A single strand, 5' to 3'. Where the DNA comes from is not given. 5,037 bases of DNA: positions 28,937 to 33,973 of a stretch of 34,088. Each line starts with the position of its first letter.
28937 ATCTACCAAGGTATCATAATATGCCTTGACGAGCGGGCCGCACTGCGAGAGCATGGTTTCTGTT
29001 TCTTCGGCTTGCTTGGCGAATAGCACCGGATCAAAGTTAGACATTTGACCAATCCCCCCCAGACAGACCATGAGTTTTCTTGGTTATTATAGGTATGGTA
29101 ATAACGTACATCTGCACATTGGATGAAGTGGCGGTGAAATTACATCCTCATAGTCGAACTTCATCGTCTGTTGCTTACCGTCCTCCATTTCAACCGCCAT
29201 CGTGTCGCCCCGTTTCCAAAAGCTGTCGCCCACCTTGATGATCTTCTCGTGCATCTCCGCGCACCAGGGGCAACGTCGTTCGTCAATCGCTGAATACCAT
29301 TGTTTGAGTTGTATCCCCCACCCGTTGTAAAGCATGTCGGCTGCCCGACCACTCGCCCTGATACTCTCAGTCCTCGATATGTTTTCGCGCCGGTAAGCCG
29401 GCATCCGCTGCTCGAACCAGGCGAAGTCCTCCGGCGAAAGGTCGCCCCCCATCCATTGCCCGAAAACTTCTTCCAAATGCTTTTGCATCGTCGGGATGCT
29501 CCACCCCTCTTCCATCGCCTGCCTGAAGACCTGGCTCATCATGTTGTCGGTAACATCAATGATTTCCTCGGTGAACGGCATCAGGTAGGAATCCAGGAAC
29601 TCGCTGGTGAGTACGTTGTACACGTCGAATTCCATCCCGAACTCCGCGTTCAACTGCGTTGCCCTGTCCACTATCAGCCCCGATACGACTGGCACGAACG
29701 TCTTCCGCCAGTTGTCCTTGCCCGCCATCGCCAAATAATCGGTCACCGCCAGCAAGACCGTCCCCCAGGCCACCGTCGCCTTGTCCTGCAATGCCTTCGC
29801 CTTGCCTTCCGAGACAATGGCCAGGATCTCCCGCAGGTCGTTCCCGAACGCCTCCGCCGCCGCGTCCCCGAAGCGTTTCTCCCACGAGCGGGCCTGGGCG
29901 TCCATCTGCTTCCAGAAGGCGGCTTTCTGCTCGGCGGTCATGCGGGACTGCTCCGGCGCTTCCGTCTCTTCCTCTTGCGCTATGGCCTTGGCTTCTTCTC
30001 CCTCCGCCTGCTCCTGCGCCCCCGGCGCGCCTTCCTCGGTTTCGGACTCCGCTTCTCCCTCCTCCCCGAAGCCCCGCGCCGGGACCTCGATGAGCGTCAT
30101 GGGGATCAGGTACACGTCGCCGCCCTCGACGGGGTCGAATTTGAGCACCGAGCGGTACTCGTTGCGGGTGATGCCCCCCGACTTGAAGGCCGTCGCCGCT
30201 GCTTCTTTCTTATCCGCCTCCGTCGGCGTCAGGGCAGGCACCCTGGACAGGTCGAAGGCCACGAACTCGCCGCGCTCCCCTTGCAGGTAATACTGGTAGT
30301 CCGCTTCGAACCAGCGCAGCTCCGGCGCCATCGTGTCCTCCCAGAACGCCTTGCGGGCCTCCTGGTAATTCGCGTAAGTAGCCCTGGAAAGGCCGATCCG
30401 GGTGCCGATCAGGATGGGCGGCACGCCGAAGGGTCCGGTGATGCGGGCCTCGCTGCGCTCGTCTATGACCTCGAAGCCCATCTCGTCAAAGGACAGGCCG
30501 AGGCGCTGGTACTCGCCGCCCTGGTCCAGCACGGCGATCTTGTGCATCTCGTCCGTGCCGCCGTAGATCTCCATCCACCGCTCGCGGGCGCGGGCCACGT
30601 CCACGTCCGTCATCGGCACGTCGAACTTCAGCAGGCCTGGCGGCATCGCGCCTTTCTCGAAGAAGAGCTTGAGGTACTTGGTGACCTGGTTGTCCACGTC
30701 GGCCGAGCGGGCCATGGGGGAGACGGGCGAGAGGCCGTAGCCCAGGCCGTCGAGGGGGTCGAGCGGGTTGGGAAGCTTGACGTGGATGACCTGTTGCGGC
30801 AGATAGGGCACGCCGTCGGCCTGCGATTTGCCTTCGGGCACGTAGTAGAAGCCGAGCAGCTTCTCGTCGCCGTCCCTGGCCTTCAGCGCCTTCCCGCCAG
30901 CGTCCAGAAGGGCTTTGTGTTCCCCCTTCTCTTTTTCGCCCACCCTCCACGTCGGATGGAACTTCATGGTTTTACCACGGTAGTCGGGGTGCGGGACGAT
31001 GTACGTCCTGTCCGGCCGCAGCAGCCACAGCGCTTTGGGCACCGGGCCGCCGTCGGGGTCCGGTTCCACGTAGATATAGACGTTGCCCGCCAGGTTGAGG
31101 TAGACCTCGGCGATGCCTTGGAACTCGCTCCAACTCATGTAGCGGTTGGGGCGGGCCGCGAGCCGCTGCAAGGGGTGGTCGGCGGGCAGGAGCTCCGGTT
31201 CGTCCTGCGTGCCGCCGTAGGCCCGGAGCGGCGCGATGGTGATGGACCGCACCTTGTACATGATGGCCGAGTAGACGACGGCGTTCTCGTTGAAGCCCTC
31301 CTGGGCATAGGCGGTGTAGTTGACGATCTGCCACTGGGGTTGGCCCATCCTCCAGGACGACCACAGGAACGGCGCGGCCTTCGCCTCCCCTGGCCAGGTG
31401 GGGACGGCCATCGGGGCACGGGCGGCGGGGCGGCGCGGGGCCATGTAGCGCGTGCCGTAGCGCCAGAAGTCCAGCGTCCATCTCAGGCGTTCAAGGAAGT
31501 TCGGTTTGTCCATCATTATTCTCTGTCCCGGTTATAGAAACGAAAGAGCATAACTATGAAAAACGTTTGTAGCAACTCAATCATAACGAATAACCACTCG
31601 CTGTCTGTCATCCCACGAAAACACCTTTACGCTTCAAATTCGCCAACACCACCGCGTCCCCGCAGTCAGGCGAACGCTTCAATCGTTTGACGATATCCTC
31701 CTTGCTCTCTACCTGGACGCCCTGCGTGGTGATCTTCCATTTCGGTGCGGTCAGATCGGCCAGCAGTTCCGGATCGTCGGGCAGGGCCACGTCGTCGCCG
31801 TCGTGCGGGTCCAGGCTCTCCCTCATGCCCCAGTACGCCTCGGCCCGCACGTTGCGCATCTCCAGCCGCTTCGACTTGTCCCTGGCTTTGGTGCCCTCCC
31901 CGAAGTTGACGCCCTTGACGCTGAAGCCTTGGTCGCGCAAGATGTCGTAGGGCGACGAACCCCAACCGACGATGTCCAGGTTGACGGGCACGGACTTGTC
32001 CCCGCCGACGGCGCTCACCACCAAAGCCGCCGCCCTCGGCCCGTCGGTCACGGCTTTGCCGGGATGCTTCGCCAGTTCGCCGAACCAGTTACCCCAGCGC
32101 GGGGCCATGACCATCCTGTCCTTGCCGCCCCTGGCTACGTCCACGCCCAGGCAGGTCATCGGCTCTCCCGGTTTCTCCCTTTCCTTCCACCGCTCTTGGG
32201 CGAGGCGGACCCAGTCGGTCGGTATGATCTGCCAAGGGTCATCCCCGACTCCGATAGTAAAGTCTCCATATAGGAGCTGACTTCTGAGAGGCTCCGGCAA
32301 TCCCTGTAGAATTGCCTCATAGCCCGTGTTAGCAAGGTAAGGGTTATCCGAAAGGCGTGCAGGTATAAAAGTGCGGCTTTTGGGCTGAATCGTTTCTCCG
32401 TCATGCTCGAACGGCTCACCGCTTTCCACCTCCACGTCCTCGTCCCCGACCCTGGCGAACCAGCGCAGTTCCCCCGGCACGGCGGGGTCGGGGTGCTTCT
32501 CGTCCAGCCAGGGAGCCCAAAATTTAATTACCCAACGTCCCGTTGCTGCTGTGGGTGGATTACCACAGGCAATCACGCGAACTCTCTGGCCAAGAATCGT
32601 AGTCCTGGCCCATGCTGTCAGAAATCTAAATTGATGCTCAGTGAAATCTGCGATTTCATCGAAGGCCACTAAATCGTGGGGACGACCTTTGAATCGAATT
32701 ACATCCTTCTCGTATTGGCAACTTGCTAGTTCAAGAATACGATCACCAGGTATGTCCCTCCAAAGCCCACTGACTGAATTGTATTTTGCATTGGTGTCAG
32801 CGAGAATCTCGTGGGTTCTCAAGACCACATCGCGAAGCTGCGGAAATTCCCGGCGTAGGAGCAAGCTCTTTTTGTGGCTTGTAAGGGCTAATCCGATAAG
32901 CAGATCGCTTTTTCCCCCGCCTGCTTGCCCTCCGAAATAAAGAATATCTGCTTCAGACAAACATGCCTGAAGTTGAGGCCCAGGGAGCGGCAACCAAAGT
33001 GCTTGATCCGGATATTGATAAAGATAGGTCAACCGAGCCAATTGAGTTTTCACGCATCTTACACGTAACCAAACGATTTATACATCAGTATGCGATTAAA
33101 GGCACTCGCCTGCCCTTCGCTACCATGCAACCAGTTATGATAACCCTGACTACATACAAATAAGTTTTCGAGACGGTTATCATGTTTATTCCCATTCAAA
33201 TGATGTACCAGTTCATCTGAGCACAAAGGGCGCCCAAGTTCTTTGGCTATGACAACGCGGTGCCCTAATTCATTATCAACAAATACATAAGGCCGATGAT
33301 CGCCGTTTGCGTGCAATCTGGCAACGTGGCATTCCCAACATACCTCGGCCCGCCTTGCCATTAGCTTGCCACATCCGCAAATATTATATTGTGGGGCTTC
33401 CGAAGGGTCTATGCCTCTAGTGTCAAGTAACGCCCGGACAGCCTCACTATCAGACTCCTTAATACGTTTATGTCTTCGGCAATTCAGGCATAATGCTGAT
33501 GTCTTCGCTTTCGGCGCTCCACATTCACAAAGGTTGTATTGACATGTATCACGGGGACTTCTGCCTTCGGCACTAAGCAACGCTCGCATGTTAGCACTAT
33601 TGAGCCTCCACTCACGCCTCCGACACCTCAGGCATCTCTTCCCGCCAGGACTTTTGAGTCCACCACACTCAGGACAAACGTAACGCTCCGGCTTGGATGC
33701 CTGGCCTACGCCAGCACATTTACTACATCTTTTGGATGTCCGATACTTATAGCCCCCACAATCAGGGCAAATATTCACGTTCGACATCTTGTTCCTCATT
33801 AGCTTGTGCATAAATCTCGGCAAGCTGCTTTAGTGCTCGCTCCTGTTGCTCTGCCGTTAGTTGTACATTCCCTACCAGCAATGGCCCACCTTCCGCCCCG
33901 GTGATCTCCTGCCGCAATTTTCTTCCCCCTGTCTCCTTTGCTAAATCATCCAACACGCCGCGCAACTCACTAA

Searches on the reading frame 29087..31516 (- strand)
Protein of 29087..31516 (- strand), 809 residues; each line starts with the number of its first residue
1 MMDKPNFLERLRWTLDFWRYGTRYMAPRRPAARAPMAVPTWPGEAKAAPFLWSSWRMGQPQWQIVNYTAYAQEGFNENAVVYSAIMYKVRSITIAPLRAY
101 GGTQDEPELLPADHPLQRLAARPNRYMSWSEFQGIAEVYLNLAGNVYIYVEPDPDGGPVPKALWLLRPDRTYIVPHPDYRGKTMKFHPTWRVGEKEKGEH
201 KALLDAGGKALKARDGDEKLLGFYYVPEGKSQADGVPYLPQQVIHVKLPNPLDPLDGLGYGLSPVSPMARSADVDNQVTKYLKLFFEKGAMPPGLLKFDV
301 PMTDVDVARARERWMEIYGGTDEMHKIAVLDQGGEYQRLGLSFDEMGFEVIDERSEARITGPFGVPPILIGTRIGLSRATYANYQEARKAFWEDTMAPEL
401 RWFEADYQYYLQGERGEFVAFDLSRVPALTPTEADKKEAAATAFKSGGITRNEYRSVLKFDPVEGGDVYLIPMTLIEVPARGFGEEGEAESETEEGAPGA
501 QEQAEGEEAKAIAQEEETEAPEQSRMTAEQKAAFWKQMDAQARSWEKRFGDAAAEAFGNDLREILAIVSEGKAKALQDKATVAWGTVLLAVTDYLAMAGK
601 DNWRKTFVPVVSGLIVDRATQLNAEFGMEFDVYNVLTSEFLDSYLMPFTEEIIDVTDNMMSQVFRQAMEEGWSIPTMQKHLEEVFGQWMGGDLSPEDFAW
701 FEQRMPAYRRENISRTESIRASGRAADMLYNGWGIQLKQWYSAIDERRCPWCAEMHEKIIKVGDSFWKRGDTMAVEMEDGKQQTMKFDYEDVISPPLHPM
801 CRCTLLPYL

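Call 9: search_protein_families(library=pfam, proteins=[window:29087-31516:-], max_evalue=0.01)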
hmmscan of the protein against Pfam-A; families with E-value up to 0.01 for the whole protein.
window:29087-31516:- (809 aa): 2 families
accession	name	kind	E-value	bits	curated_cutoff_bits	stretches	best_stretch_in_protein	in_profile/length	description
PF04860.17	Phage_portal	-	2.7e-53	181.7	39.1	1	80-457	2-319/321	Phage portal protein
PF04233.19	Phage_Mu_F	-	2.9e-11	44.5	29.6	1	662-805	5-111/112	Phage Mu protein F like protein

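Call 10: search_protein_families(library=phrogs, proteins=[window:29087-31516:-], max_evalue=0.001)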
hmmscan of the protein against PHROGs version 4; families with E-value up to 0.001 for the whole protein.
window:29087-31516:- (809 aa): 14 families
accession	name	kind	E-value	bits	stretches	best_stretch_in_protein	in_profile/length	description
phrog_2662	-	head and packaging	1.2e-83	283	1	52-807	37-707/717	portal protein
phrog_12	-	head and packaging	1.6e-67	230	1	70-578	85-521/646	portal protein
phrog_5929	-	head and packaging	2.2e-20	74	1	276-492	2-216/228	portal protein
phrog_2468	-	head and packaging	5.5e-16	59.9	1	551-768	37-244/303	head morphogenesis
phrog_6577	-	unknown function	2.4e-13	50.3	1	638-808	97-229/1066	-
phrog_595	-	head and packaging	6.5e-11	43.2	1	652-808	182-297/513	head maturation protease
phrog_4728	-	head and packaging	1.3e-10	41.7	1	665-808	193-299/591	head morphogenesis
phrog_115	-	head and packaging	4.7e-10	40.3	1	696-808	236-317/665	minor head protein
phrog_11323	-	unknown function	5.1e-07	30.9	1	376-493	5-125/130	-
phrog_241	-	head and packaging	1e-05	25.8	1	734-809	222-274/679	head morphogenesis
phrog_24918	-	head and packaging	1.8e-05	25.4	1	716-804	164-237/250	head morphogenesis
phrog_2841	-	head and packaging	3.9e-05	23.9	0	792-808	290-306/525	minor head protein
phrog_3517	-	head and packaging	0.00015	22.2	1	701-773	226-305/371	head morphogenesis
phrog_19443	-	head and packaging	0.0004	20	1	703-808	197-284/579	minor head protein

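Call 85: search_dna_similar(query=window:29087-31516:-, collection=phages, mode=protein, max_rows=8)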
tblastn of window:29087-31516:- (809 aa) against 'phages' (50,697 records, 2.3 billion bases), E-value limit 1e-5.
Records with a match: 422; places in all: 422; records where one place covers at least 80% of the query: 2.
Best place of each record, by identity: <60% 422.
By first word of the organism name: Streptococcus 93; Vibrio 88; Bacillus 48; Gordonia 45; Mycobacterium 28; Streptomyces 15; phage 12; Clostridium 7; Paenibacillus 6; Ruminococcus 5; and 35 more.
By host as written in the record: - 116; Gordonia terrae 3612 42; Bacillus anthracis 16; Mycobacterium smegmatis mc2 155 16; Streptococcus suis 11; Paenibacillus larvae 5; Streptomyces griseus ATCC 10137 5; Bacillus anthracis Vollum 4; and 157 more.
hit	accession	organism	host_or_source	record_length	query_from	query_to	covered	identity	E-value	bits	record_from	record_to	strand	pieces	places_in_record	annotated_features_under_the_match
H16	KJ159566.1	Geobacillus phage GBK2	Geobacillus kaustophilus ATCC 8005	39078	59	804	92%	24.6%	3e-33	145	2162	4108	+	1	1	portal protein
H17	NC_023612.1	Geobacillus phage GBK2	Geobacillus kaustophilus ATCC 8005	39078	59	804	92%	24.6%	3e-33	145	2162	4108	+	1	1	portal protein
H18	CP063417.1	Parageobacillus phage JGon-2020a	Parageobacillus thermoglucosidasius 23.6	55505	58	478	52%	27.8%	2e-29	132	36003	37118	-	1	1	record has no annotation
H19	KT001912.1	Bacillus phage Silence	Bacillus megaterium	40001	62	470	40%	33.0%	4e-12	146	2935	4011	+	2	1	portal protein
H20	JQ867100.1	Marinomonas phage P12026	Marinomonas sp. IMCC12026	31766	52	476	53%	24.2%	5e-11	73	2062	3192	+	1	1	phage portal protein, HK97 family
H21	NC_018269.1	Marinomonas phage P12026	Marinomonas sp. IMCC12026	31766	52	476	53%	24.2%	5e-11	73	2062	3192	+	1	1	portal protein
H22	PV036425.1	Oscillospiraceae phage NatCom_11393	Oscillospiraceae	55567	80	476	49%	25.2%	7e-15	86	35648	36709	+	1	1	portal protein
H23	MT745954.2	Bacillus phage F16Ba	Bacillus anthracis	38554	61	478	52%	23.9%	2e-11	74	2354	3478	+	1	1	portal protein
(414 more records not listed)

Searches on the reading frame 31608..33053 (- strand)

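Call 9: search_protein_families(library=pfam, proteins=[window:31608-33053:-], max_evalue=0.01)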
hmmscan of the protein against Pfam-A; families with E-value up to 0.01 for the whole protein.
window:31608-33053:- (481 aa): 0 families

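Call 10: search_protein_families(library=phrogs, proteins=[window:31608-33053:-], max_evalue=0.001)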
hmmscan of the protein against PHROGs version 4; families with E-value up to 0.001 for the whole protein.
window:31608-33053:- (481 aa): 3 families
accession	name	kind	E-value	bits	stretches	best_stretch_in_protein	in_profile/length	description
phrog_979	-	head and packaging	7.9e-31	108.4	1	17-270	148-411/642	terminase large subunit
phrog_2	-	head and packaging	1.1e-24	88.2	1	22-475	266-592/807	terminase large subunit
phrog_9526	-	head and packaging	1.8e-07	31.9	0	111-265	111-270/280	terminase large subunit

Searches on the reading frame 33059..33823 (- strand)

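Call 70: search_protein_families(library=pfam, proteins=[window:33059-33823:-], max_evalue=0.01)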
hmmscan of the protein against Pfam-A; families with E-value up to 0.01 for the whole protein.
window:33059-33823:- (254 aa): 1 family
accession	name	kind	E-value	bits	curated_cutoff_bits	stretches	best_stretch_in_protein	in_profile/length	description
PF13392.12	HNH_3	-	2.4e-08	33.9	24.8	1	188-226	4-41/46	HNH endonuclease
